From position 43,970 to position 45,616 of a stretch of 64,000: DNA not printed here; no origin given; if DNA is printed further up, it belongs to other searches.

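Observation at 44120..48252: Three tandem TagF-like (Glyphos_transf) paralogs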

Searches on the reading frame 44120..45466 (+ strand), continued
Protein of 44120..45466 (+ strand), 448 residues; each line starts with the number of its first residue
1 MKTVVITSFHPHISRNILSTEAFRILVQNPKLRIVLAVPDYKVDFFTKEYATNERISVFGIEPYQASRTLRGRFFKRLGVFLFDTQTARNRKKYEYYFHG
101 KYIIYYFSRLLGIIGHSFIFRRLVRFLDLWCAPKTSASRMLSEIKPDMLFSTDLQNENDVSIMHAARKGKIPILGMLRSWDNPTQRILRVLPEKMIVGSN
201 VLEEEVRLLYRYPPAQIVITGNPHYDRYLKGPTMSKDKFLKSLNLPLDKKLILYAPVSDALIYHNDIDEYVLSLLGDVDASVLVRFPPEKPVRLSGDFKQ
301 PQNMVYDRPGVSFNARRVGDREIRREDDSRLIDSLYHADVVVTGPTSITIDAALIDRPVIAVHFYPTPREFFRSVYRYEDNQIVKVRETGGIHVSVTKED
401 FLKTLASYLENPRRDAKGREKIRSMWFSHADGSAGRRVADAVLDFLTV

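Call 70: get_annotated_region(hit=H29, flank=9000)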
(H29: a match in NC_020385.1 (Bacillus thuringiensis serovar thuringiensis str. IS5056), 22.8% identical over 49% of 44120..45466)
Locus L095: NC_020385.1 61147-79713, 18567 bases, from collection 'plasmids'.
description: Bacillus thuringiensis serovar thuringiensis str. IS5056 plasmid pIS56-328, complete sequence
organism: Bacillus thuringiensis serovar thuringiensis str. IS5056 (NCBI taxid 1286404)
taxonomy: Bacteria; Bacillota; Bacilli; Bacillales; Bacillaceae; Bacillus; Bacillus thuringiensis; Bacillus thuringiensis serovar thuringiensis str. IS5056
host: -; source: -; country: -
typing (MOB-suite, as given by PLSDB): non-mobilizable; replicon rep_cluster_1721
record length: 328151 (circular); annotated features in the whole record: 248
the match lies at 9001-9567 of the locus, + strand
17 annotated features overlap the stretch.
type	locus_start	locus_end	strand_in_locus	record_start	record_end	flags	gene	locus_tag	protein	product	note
CDS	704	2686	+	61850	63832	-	-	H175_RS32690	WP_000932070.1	methyl-accepting chemotaxis protein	GO:0006935 - chemotaxis [Evidence IEA]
CDS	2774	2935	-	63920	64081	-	-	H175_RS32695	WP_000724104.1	Phr family secreted Rap phosphatase inhibitor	-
CDS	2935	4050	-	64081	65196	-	-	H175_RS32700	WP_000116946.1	Rap family tetratricopeptide repeat protein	-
CDS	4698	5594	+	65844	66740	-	bamE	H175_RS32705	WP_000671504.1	outer membrane protein assembly factor BamE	-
CDS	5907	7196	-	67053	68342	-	-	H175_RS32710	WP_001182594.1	glycosyltransferase family 2 protein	-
CDS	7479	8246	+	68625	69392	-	-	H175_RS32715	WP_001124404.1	glycosyltransferase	-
CDS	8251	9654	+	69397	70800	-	-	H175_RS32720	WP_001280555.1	CDP-glycerol glycerophosphotransferase family protein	-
CDS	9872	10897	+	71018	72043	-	-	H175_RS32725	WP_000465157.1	SDR family NAD(P)-dependent oxidoreductase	-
CDS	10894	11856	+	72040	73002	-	-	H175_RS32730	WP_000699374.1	NAD-dependent epimerase/dehydratase family protein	-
CDS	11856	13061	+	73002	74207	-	pseC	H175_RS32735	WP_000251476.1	UDP-4-amino-4, 6-dideoxy-N-acetyl-beta-L-altrosamine transaminase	-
CDS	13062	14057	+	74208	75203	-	-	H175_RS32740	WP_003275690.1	SAF domain-containing protein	-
CDS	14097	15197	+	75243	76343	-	pseG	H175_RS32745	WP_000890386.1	UDP-2,4-diacetamido-2,4, 6-trideoxy-beta-L-altropyranose hydrolase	-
CDS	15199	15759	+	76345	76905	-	pseH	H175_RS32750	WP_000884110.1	UDP-4-amino-4, 6-dideoxy-N-acetyl-beta-L-altrosamine N-acetyltransferase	GO:0009058 - biosynthetic process [Evidence IEA]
CDS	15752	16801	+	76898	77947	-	pseI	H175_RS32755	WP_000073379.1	pseudaminic acid synthase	-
CDS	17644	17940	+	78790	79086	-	-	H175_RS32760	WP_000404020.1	hypothetical protein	-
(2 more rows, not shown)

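Call 81: search_protein_representatives(alignment_id=A1)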
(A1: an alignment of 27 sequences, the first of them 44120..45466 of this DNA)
Query: 27 sequences, 446 profile positions. Proteins with E-value up to 0.001 (for the whole library): 6854; up to 1e-10: 3640; up to 1e-30: 1023. The best 150 are listed.
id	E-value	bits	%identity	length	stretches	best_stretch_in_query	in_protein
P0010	8.0e-198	673.8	-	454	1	1-445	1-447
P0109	2.0e-185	633.0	-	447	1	1-444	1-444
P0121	5.2e-184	628.3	-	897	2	21-443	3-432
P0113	1.1e-180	617.3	-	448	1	1-444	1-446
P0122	1.4e-178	610.4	-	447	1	1-443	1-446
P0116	1.8e-174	596.8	-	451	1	2-444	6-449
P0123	4.4e-165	565.9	-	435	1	1-432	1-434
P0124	3.4e-149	513.6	-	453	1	2-443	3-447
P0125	5.2e-149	512.9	-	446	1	1-444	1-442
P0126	1.5e-145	501.5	-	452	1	1-440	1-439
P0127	8.8e-145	499.0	-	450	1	1-445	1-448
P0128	9.4e-145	498.9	-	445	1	2-443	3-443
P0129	4.7e-144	496.6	-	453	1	1-444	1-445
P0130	1.3e-139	482.0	-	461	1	1-444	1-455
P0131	1.5e-138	478.4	-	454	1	2-444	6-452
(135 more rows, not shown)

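Call 82: search_protein_families(library=pfam, alignment_id=A2, max_evalue=1)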
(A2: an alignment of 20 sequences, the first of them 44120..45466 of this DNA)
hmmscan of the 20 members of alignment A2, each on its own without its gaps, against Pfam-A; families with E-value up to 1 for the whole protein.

A. member 1, window:44120-45466:+ (448 aa): 2 families
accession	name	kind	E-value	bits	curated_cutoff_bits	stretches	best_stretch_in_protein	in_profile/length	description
PF04464.20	Glyphos_transf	-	5.1e-15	55.7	22.1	1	194-443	137-366/367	CDP-Glycerol:Poly(glycerophosphate) glycerophosphotransferase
PF18078.7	Thioredoxin_11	-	0.05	14.2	22.9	1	397-446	33-85/126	Thioredoxin-like SNTX domain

B. families by the number of members that match (of 20 scanned): 18 families
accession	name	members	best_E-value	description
PF04464.20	Glyphos_transf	20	5.1e-15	CDP-Glycerol:Poly(glycerophosphate) glycerophosphotransferase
PF13439.12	Glyco_transf_4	8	3.9e-05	Glycosyltransferase Family 4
PF06925.17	MGDG_synth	6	0.006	Monogalactosyldiacylglycerol (MGDG) synthase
PF18078.7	Thioredoxin_11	2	0.05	Thioredoxin-like SNTX domain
PF12180.13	EABR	1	0.0024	TSG101 and ALIX binding domain of CEP55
PF12801.12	Fer4_5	1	0.019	4Fe-4S binding domain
PF00534.26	Glycos_transf_1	1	0.023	Glycosyl transferases group 1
PF20471.4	DUF6716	1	0.043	Putative glycosyltransferase (DUF6716)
PF04007.18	DUF354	1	0.05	Protein of unknown function (DUF354)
PF13075.11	DUF3939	1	0.058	Protein of unknown function (DUF3939)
PF02075.23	RuvC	1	0.071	Crossover junction endodeoxyribonuclease RuvC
PF02350.25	Epimerase_2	1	0.1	UDP-N-acetylglucosamine 2-epimerase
PF03000.19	NPH3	1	0.22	NPH3 family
PF01293.25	PEPCK_ATP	1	0.24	Phosphoenolpyruvate carboxykinase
PF00318.25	Ribosomal_S2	1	0.26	Ribosomal protein S2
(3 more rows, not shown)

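Call 88: find_homologous_proteins(query=L094:8521-9915:+, max_evalue=0.00001)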
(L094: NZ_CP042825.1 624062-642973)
Query L094:8521-9915:+ (464 aa): 116 proteins with E <= 0.00001 among 8000 candidates.
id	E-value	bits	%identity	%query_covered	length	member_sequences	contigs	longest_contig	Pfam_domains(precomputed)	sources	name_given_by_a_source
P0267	0.0e+0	1060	100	100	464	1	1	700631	-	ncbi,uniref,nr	ncbi:hypothetical protein FVA81_03400 (plasmid) [Rhizobium sp. WL3]|uniref:hypothetical protein n=1 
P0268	6.9e-263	890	82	100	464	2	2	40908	-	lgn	-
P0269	6.4e-256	867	81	100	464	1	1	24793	-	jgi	jgi:hypothetical protein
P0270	2.1e-229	780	72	100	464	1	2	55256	-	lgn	-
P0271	4.0e-216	736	69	100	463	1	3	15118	-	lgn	-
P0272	4.7e-214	729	68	100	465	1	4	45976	-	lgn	-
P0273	1.6e-213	728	69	100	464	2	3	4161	PF02350.26,PF13439.13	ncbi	-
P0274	1.9e-212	724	68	100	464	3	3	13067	PF13439.13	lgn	-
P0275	9.7e-207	705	66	100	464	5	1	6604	-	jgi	jgi:hypothetical protein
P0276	4.8e-206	703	66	100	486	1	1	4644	-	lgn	-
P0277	8.4e-198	676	65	100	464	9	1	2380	PF04464.21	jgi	jgi:hypothetical protein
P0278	1.8e-192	658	63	99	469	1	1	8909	-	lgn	-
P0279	8.3e-192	656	63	100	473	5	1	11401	PF13439.13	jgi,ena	jgi:hypothetical protein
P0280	1.1e-190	652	62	100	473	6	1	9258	-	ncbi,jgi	jgi:hypothetical protein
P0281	9.7e-190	649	62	100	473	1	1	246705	-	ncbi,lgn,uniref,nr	ncbi:hypothetical protein SAMN05216350_10888 [Polaromonas sp. YR568]|uniref:hypothetical protein n=1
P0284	1.2e-188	646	63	100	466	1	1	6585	PF04464.21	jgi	jgi:hypothetical protein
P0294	3.8e-186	637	58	100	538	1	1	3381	PF04464.21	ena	-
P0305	1.5e-183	629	60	99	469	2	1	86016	PF04464.21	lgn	-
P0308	7.6e-183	626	59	100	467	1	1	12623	PF04464.21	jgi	jgi:hypothetical protein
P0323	1.1e-173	596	58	97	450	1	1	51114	PF04464.21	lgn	-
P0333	9.5e-115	402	46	98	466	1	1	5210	PF04464.21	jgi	jgi:hypothetical protein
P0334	2.8e-113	397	42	100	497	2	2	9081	PF04464.21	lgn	-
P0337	1.4e-108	382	43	96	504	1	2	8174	PF04464.21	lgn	-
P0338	7.0e-107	376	40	98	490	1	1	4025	PF13439.13,PF04464.21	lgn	-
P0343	1.5e-103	365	42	98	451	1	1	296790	PF13439.13,PF04464.21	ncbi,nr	ncbi:MAG: CDP-glycerol glycerophosphotransferase family protein [Rickettsiales bacterium]|nr:CDP-gly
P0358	9.3e-78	280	36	95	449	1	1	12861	PF04464.21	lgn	-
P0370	7.0e-40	155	35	61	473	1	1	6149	PF04464.21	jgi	jgi:hypothetical protein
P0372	1.2e-37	148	32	71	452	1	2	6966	PF02350.26,PF04464.21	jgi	jgi:UDP-N-acetylglucosamine:LPS N-acetylglucosamine transferase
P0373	3.2e-37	146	35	64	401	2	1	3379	PF04464.21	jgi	jgi:CDP-Glycerol:Poly(glycerophosphate) glycerophosphotransferase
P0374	1.4e-35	141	28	100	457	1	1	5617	PF04464.21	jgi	jgi:hypothetical protein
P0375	7.5e-34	135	32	71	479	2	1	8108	PF04464.21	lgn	-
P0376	2.6e-31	127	30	71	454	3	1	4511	PF04464.21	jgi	jgi:hypothetical protein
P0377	2.8e-31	127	30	71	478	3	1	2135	PF04464.21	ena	-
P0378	4.0e-31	126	30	63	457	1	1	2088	PF04464.21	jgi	jgi:hypothetical protein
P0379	7.4e-31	125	29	65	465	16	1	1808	PF04464.21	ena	-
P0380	2.2e-30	124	31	66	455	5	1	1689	PF04464.21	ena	-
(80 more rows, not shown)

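Call 89: find_encoding_contigs(protein=P0281, flank=8000, max_places=1)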
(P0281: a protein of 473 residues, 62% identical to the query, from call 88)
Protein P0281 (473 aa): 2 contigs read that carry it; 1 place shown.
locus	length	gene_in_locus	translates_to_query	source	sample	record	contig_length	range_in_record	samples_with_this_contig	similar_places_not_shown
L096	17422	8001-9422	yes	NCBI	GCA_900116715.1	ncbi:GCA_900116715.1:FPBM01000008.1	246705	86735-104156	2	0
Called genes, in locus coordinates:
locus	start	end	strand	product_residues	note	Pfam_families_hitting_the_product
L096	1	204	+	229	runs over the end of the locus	PF02348:CTP_transf_3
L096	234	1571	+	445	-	-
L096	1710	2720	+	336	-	PF03102:NeuB, PF08666:SAF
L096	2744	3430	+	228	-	PF01501:Glyco_transf_8 (weak)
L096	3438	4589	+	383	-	PF02350:Epimerase_2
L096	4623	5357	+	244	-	PF02348:CTP_transf_3, PF12804:NTP_transf_3 (weak)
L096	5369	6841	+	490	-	PF01943:Polysacc_synt, PF13440:Polysacc_synt_3, PF01554:MatE (weak)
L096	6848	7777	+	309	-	PF00535:Glycos_transf_2, PF10111:Glyco_tranf_2_2, PF13641:Glyco_tranf_2_3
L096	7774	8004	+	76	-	-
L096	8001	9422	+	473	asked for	-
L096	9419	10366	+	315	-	PF01073:3Beta_HSD, PF01370:Epimerase, PF04321:RmlD_sub_bind, PF05368:NmrA, PF13460:NAD_binding_10, PF16363:GDP_Man_Dehyd, PF07993:NAD_binding_4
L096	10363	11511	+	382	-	PF13439:Glyco_transf_4, PF13579:Glyco_trans_4_4, PF20706:GT4-conflict, PF00534:Glycos_transf_1, PF13692:Glyco_trans_1_4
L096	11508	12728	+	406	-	PF13439:Glyco_transf_4, PF13579:Glyco_trans_4_4, PF00534:Glycos_transf_1, PF13692:Glyco_trans_1_4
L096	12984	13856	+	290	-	PF01370:Epimerase, PF04321:RmlD_sub_bind, PF16363:GDP_Man_Dehyd (weak)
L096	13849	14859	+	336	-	PF01073:3Beta_HSD, PF01370:Epimerase, PF02719:Polysacc_synt_2, PF04321:RmlD_sub_bind (weak), PF05368:NmrA, PF13460:NAD_binding_10, PF16363:GDP_Man_Dehyd, PF08485:Polysacc_syn_2C, +1 more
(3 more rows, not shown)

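Call 90: find_encoding_contigs(protein=P0343, flank=8000, max_places=1)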
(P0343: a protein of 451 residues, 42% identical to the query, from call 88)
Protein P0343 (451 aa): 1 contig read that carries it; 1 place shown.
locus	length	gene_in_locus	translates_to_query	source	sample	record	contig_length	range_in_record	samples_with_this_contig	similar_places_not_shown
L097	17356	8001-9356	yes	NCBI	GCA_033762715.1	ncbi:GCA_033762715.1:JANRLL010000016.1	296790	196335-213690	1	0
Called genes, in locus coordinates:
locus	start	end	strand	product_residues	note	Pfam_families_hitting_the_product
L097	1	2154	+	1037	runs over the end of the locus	-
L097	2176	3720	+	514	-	PF05159:Capsule_synth (weak)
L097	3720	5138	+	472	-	PF02350:Epimerase_2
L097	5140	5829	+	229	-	PF02348:CTP_transf_3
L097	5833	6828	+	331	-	PF03102:NeuB, PF08666:SAF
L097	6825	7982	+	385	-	PF02350:Epimerase_2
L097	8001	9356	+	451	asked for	PF13439:Glyco_transf_4 (faint), PF04464:Glyphos_transf (weak)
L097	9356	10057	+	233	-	PF02348:CTP_transf_3, PF12804:NTP_transf_3 (weak)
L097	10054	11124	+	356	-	PF00685:Sulfotransfer_1, PF13469:Sulfotransfer_3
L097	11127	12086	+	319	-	PF00685:Sulfotransfer_1, PF13469:Sulfotransfer_3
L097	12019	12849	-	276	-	PF00535:Glycos_transf_2, PF10111:Glyco_tranf_2_2, PF13641:Glyco_tranf_2_3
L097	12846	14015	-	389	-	PF01041:DegT_DnrJ_EryC1, PF00155:Aminotran_1_2 (weak)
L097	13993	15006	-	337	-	PF01073:3Beta_HSD, PF01370:Epimerase, PF02719:Polysacc_synt_2, PF04321:RmlD_sub_bind, PF05368:NmrA, PF07993:NAD_binding_4, PF16363:GDP_Man_Dehyd, PF13460:NAD_binding_10, +1 more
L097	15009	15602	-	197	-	PF00132:Hexapep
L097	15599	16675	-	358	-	PF00571:CBS (weak), PF00483:NTP_transferase, PF12804:NTP_transf_3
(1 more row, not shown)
